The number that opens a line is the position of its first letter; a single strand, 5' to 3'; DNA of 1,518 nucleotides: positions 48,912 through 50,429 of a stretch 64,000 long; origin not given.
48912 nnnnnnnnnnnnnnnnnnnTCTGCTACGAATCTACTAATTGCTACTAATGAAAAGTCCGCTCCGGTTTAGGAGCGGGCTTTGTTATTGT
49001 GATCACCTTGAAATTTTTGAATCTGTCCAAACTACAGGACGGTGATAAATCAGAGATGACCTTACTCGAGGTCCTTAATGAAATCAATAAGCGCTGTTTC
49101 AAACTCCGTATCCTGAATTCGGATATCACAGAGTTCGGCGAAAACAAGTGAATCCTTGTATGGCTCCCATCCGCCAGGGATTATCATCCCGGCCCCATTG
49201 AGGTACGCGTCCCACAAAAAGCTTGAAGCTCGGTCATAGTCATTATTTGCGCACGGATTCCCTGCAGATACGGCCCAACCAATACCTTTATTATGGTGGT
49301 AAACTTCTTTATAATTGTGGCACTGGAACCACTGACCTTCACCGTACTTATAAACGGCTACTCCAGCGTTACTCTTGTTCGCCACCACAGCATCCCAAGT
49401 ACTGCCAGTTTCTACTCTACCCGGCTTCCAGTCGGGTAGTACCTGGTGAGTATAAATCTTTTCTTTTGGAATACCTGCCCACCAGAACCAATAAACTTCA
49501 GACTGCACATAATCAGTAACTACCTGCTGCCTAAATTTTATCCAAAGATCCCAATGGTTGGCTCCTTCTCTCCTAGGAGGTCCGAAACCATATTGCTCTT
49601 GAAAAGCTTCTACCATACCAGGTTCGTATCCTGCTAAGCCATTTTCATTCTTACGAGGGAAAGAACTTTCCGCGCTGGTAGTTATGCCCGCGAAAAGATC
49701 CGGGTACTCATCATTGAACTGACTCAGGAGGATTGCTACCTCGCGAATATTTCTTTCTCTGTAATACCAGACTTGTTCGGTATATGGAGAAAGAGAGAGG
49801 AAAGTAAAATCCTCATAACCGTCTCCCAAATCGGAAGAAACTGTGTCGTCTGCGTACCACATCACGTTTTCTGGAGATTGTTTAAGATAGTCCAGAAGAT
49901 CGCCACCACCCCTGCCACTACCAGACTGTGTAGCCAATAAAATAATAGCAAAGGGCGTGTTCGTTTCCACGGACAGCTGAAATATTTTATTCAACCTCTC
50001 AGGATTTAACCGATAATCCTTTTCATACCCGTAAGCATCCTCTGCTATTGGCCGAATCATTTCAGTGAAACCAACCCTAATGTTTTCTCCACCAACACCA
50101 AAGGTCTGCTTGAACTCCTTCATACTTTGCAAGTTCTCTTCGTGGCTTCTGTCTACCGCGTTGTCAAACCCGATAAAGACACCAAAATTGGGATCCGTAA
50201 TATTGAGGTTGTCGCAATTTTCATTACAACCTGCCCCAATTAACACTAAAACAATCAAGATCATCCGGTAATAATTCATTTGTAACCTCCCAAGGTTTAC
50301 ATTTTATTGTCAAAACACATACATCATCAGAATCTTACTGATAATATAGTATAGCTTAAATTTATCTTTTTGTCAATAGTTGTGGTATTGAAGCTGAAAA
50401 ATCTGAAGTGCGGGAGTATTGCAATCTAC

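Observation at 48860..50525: About 130-bp duplication of the dfx 3' end plus terminator brackets an inserted higher-GC lipoprotein gene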

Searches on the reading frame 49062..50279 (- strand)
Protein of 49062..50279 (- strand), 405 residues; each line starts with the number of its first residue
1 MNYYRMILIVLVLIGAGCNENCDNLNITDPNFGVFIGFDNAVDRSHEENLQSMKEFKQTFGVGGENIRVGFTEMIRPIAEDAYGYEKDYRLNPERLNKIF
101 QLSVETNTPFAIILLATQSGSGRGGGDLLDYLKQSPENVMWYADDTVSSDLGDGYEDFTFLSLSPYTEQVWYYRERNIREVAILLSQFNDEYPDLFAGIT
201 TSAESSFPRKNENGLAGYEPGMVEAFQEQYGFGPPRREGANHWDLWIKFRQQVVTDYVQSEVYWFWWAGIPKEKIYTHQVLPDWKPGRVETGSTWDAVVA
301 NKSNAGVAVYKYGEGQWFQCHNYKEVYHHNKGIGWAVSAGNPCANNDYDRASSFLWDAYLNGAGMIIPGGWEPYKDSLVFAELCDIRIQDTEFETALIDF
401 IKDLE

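Call 9: search_protein_families(library=pfam, proteins=[window:49062-50279:-], max_evalue=0.01)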
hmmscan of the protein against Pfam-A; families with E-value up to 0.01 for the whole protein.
window:49062-50279:- (405 aa): 0 families

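Call 10: find_encoding_contigs(protein=window:49062-50279:-, flank=10000, max_places=10)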
Protein window:49062-50279:- (405 aa): 1 contig read that carries it; 1 place shown.
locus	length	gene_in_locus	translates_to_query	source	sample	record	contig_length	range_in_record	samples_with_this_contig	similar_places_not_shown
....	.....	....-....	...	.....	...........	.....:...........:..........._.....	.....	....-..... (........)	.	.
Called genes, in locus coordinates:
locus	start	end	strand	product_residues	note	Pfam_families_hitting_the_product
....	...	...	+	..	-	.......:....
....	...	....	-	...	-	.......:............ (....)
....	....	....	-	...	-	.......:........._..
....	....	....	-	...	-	-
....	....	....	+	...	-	-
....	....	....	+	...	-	-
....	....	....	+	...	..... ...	-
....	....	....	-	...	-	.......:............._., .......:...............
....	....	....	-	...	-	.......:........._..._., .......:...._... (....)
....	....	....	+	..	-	-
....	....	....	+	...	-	-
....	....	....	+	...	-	-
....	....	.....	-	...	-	-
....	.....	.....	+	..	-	-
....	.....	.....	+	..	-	-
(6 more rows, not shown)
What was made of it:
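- On Bacterial lipoprotein: LspA (Peptidase_A8) is encoded at 53075-53542 (call 10).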

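Call 11: find_homologous_proteins(query=window:49062-50279:-, max_evalue=0.001)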
Query window:49062-50279:- (405 aa): 1 proteins with E <= 0.001 among 4428 candidates.
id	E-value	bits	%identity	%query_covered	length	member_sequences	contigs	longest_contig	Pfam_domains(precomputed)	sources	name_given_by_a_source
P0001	8.0e-281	949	100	99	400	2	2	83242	-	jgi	-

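Call 23: search_protein_representatives(protein=window:49062-50279:-)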
Query: 405 residues. Proteins with E-value up to 0.001 (for the whole library): 53; up to 1e-10: 19; up to 1e-30: 4. The best 53 are listed.
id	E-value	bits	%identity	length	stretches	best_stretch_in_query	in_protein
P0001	2.5e-281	949.3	100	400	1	6-405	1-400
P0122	1.4e-99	350.5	48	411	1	32-404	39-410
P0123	4.4e-44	167.6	51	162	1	243-404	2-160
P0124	8.7e-34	133.7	34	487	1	46-403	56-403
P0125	9.0e-25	104.0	33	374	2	42-205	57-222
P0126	3.3e-22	95.5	31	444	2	8-205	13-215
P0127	8.0e-21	91.0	29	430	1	61-402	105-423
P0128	2.3e-20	89.5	30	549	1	49-402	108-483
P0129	2.5e-19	86.1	29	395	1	48-366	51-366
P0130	4.3e-19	85.3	33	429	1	45-374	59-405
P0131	8.8e-19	84.3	33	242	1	43-230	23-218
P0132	2.1e-17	79.7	30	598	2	46-205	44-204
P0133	8.0e-17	77.8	34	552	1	49-286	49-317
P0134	3.4e-15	72.4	28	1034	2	45-228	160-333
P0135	2.7e-12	62.9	25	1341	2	218-402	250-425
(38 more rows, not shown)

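Call 29: search_protein_families(library=pfam, alignment_id=A3, max_evalue=0.01)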
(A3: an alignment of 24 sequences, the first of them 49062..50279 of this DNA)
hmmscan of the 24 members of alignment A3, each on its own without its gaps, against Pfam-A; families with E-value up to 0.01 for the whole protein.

A. member 1, window:49062-50279:- (405 aa): 0 families

B. families by the number of members that match (of 24 scanned): 5 families
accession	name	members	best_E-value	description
PF02449.21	Glyco_hydro_42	6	2.2e-07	Beta-galactosidase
PF00395.25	SLH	1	4.8e-38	S-layer homology domain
PF13620.12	CarboxypepD_reg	1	2.5e-08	Carboxypeptidase regulatory-like domain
PF13715.12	CarbopepD_reg_2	1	0.00023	CarboxypepD_reg-like domain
PF01373.23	Glyco_hydro_14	1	0.0016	Glycosyl hydrolase family 14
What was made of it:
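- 49062..50279 (-): 405-aa predicted lipoprotein (signal peptide ending LIGAG-C18). It is a divergent glycoside-hydrolase-like (beta/alpha)8 barrel. 6 of 24 homologues hit Pfam Glyco_hydro_42 (call 29).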

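Call 30: search_solved_structures(query=A3, max_evalue=1, show_alignments=1)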
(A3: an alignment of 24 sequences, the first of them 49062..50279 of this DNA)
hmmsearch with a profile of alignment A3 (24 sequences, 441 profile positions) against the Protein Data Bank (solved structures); distinct sequences matched with E-value up to 1: 23.
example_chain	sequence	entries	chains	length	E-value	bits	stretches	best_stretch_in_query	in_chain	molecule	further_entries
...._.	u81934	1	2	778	1.1e-08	37.2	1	179-295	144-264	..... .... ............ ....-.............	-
6jow_A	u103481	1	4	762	1.2e-07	33.9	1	184-294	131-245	Beta-galactosidase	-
7vkx_A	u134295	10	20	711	4.1e-07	32.1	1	92-271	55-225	beta-1,2-glucosyltransferase | Beta-galactosidase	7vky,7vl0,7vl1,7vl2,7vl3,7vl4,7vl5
7x87_A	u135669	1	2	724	4.2e-07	32.1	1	91-271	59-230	Beta-galactosidase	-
7vkw_A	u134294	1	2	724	4.2e-07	32.1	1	91-271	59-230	beta-1,2-glucosyltransferase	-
7vkz_A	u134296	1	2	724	4.2e-07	32.1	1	91-271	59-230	beta-1,2-glucosyltransferase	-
4uoq_A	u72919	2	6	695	5.7e-07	31.6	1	223-275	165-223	BETA-GALACTOSIDASE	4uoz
4uni_A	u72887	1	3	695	5.7e-07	31.6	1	223-275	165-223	BETA-GALACTOSIDASE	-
4ucf_A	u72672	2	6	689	2e-05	26.5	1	221-272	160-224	BETA-GALACTOSIDASE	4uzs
8oug_A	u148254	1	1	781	2.3e-05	26.3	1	190-294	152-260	Beta-galactosidase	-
6lvw_A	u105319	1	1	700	5.8e-05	25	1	208-303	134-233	Beta-galactosidase Bga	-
8ibr_A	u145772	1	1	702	0.00021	23.1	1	221-284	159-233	Beta-galactosidase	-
8ibt_A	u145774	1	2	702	0.00022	23.1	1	221-284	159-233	Beta-galactosidase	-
8ibs_A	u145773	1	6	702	0.00035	22.4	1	223-284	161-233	Beta-galactosidase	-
3voc_A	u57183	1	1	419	0.022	16.5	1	224-271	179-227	Beta/alpha-amylase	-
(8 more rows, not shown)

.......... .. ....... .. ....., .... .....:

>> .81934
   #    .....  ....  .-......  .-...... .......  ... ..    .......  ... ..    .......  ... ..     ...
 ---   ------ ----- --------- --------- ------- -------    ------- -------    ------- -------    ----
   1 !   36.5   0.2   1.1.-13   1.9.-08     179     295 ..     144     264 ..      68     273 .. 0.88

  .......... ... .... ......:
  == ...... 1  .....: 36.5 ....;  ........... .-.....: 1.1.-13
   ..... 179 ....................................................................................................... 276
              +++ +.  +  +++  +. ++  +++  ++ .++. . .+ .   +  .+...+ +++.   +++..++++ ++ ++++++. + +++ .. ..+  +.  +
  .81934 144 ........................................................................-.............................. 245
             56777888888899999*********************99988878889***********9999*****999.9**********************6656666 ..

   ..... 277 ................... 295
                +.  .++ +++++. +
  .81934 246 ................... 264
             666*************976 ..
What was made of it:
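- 49062..50279 (-): The family profile hits GH35/GH42 beta-galactosidases in PDB at E 1e-8 (call 30).
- On Glycoside hydrolase, clan GH-A-like (GH42/GH35): Profile match to GH35/GH42 at E 1e-8 (call 30).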

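Call 47: predict_structure(alignment_id=A3)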
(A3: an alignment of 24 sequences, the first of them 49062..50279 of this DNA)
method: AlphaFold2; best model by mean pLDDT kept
length: 405 residues; sequences in the alignment: 24
mean_pLDDT: 85.8   pTM: 0.87
mean pLDDT of the five models: 85.8, 85.4, 85.0, 84.5, 83.9
residues with pLDDT >= 90: 257; 70-90: 82; 50-70: 32; < 50: 34
segments of 3 or more residues with pLDDT < 50: 1-24, 120-122, 152-157
pLDDT, mean of each block of 10 residues (from residue 1): 39 40 51 91 92 96 95 93 96 96 98 78 71 91 83 45 90 97 99 98 87 90 97 95 95 95 98 95 75 90 94 86 90 87 92 96 91 64 75 97 96
secondary structure, 60 per line:
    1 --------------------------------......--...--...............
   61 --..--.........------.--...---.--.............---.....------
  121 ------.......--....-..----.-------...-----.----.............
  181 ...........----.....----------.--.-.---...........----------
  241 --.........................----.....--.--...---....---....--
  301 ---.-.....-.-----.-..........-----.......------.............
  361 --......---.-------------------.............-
elements in order: E33-38 H46-60 E67-75 H94-106 E110-114 H127-133 H168-191 E196-200 H220-230 H243-267 H288-291 H295-298 E306-310 H320-329 E335-341 H348-360 E363-368 H392-404
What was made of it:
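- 49062..50279 (-): AF2 model pLDDT 85.8, pTM 0.87 (call 47).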

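Call 51: fold_search(model_id=the predicted structure, library=pdb)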
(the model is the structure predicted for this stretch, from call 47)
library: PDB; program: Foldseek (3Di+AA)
matches with E <= 10: 1530; with E <= 0.001: 161
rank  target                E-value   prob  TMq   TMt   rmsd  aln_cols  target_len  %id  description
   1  1vep_A                1.3e-10  1.00  0.63  0.51   5.0       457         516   12  Crystal Structure Analysis of Triple (T47M/Y164E/T328N)/maltose of Bacillus cereus Beta-Amylase at pH 6.5 (released 2005-05-24)
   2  1itc_A                1.9e-10  1.00  0.63  0.51   4.9       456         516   12  Beta-Amylase from Bacillus cereus var. mycoides Complexed with Maltopentaose (released 2003-05-27)
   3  1veo_A                2.2e-10  1.00  0.62  0.50   5.3       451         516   12  Crystal Structure Analysis of Y164F/maltose of Bacillus cereus Beta-Amylase at pH 4.6 (released 2005-05-24)
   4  1ven                  2.4e-10  1.00  0.63  0.51   5.1       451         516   12  Crystal Structure Analysis of Y164E/maltose of Bacilus cereus Beta-amylase at pH 4.6 (released 2005-05-24)
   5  1b90                  9.7e-10  1.00  0.63  0.51   5.2       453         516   13  BACILLUS CEREUS BETA-AMYLASE APO FORM (released 1999-03-15)
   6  4uzs_B                4.3e-09  1.00  0.61  0.38   5.7       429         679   12  Crystal structure of Bifidobacterium bifidum beta-galactosidase (released 2015-09-30)
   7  6tbh_A                4.9e-09  1.00  0.61  0.47   5.6       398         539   10  Structure of a beta galactosidase with inhibitor (released 2020-08-19)
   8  3voc                  7.0e-09  1.00  0.59  0.58   5.1       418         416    9  Crystal structure of the catalytic domain of beta-amylase from paenibacillus polymyxa (released 2013-02-20)
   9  6tbj_C                7.9e-09  1.00  0.60  0.47   5.6       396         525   11  Structure of a beta galactosidase with inhibitor (released 2020-08-19)
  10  8fa4_B                8.4e-09  1.00  0.55  0.45   6.3       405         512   12  Crystal structure of Xanthomonas campestris GanA beta-galactosidase (released 2023-11-29)
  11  6tbg_A                9.4e-09  1.00  0.59  0.46   6.0       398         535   12  Structure of a beta galactosidase with inhibitor (released 2020-08-19)
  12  6tbi_H                1.0e-08  1.00  0.61  0.48   5.5       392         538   11  Structure of a beta galactosidase with inhibitor (released 2020-08-19)
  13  6tbj_A                1.1e-08  1.00  0.59  0.47   5.9       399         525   12  Structure of a beta galactosidase with inhibitor (released 2020-08-19)
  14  6tbh_E                1.2e-08  1.00  0.60  0.47   5.7       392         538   11  Structure of a beta galactosidase with inhibitor (released 2020-08-19)
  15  6tbj_E                1.3e-08  1.00  0.58  0.46   6.1       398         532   12  Structure of a beta galactosidase with inhibitor (released 2020-08-19)
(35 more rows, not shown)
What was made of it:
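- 49062..50279 (-): Foldseek top matches are GH14, GH42, GH35 and GH164, TM about 0.6 (call 51).
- On Glycoside hydrolase, clan GH-A-like (GH42/GH35): Fold met (calls 47, 51).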

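Call 53: find_encoding_contigs(protein=P0122, flank=6000, max_places=5)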
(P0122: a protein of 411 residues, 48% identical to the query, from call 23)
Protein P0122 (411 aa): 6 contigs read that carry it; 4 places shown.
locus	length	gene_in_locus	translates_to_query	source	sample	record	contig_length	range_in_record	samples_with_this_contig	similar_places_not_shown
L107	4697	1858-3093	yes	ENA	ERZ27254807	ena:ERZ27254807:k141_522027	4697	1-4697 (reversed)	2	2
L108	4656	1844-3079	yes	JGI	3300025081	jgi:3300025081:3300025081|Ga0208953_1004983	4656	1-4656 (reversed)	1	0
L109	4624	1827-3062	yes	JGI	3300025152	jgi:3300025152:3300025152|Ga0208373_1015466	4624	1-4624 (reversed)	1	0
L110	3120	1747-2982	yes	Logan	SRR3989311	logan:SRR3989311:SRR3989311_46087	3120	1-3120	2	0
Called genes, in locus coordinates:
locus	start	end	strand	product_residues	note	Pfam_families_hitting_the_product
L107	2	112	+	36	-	?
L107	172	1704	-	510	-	PF04055:Radical_SAM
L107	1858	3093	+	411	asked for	-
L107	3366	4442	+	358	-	PF13489:Methyltransf_23, PF01728:FtsJ (faint), PF13847:Methyltransf_31 (weak), PF08241:Methyltransf_11 (faint), PF08242:Methyltransf_12 (weak), PF13649:Methyltransf_25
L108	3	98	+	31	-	?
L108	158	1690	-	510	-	PF04055:Radical_SAM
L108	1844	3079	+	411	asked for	-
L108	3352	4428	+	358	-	PF13489:Methyltransf_23, PF01728:FtsJ (faint), PF13847:Methyltransf_31 (weak), PF08241:Methyltransf_11 (faint), PF08242:Methyltransf_12 (weak), PF13649:Methyltransf_25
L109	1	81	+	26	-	?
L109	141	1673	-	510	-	PF04055:Radical_SAM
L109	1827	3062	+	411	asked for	-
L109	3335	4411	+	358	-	PF13489:Methyltransf_23, PF01728:FtsJ (faint), PF13847:Methyltransf_31 (weak), PF08241:Methyltransf_11 (faint), PF08242:Methyltransf_12 (weak), PF13649:Methyltransf_25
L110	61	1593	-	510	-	PF04055:Radical_SAM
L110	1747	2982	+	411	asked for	-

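Call 62: list_cluster_members(proteins=[P0122, P0123, P0124, P0125, P0126, P0127, P0128, P0129, P0130, P0133])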
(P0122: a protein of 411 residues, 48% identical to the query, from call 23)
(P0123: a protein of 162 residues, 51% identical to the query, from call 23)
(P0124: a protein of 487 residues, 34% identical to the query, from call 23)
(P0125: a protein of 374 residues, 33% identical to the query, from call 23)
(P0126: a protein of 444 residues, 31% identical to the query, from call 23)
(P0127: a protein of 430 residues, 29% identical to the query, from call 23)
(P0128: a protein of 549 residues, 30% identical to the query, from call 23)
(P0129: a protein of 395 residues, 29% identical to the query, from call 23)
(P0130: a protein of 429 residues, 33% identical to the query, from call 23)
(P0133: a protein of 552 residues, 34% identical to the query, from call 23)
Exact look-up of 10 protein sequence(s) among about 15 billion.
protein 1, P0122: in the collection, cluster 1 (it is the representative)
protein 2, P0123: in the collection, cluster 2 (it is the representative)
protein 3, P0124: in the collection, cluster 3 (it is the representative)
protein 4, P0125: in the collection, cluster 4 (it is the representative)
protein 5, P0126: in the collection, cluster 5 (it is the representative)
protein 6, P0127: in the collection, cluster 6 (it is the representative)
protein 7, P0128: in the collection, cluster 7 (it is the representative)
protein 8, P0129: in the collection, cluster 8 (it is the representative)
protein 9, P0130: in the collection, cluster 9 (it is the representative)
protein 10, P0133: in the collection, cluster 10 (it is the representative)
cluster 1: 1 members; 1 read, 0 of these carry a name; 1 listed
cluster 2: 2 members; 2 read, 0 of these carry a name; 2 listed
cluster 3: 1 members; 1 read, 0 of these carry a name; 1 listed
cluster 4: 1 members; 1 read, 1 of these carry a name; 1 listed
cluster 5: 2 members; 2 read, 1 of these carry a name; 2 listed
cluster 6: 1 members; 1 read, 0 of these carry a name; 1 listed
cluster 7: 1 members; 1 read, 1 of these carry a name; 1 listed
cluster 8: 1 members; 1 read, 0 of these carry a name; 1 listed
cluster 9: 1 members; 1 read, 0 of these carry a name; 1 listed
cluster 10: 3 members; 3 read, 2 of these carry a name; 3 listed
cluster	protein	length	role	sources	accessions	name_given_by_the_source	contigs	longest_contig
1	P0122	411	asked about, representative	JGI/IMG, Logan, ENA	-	-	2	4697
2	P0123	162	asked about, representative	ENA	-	-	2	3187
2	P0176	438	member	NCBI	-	-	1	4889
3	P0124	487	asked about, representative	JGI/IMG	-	-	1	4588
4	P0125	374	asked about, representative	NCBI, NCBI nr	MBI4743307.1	MAG: beta-galactosidase, partial [Actinobacteria bacterium] | beta-galactosidase [Actinomycetota bacterium]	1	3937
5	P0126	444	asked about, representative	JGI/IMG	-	hypothetical protein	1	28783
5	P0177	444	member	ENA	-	-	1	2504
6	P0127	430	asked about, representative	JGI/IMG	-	-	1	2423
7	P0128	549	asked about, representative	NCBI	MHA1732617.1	MAG: beta-galactosidase [Promethearchaeota archaeon]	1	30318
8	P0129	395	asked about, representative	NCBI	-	-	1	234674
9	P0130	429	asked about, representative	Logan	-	-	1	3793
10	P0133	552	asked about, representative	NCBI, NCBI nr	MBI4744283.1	MAG: carboxypeptidase regulatory-like domain-containing protein [Actinobacteria bacterium] | carboxypeptidase regulatory-like domain-containing protein [Actinomycetota bacterium]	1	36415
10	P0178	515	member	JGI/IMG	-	hypothetical protein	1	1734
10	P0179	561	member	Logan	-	-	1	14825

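Call 69: search_protein_families(library=phrogs, proteins=[window:49062-50279:-], max_evalue=0.01)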
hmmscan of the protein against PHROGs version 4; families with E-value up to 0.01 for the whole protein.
window:49062-50279:- (405 aa): 0 families

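Call 70: search_protein_families(library=ncbifam, proteins=[window:49062-50279:-], max_evalue=0.01)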
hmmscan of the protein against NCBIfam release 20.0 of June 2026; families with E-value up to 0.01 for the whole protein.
window:49062-50279:- (405 aa): 0 families
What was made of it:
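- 49062..50279 (-): No Pfam, NCBIfam or PHROG hit for the protein itself (calls 9, 69, 70).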

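Call 77: find_related_loci(query=window:49062-50279:-, collection=viral_contigs, flank=5000)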
Query window:49062-50279:- (405 aa) in viral_contigs; peptide patterns used: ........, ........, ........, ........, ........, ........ (x = any residue, [..] = any of these).
6 stretches matched a pattern, but none encodes a relative of the query by tblastn (E <= 1e-3).
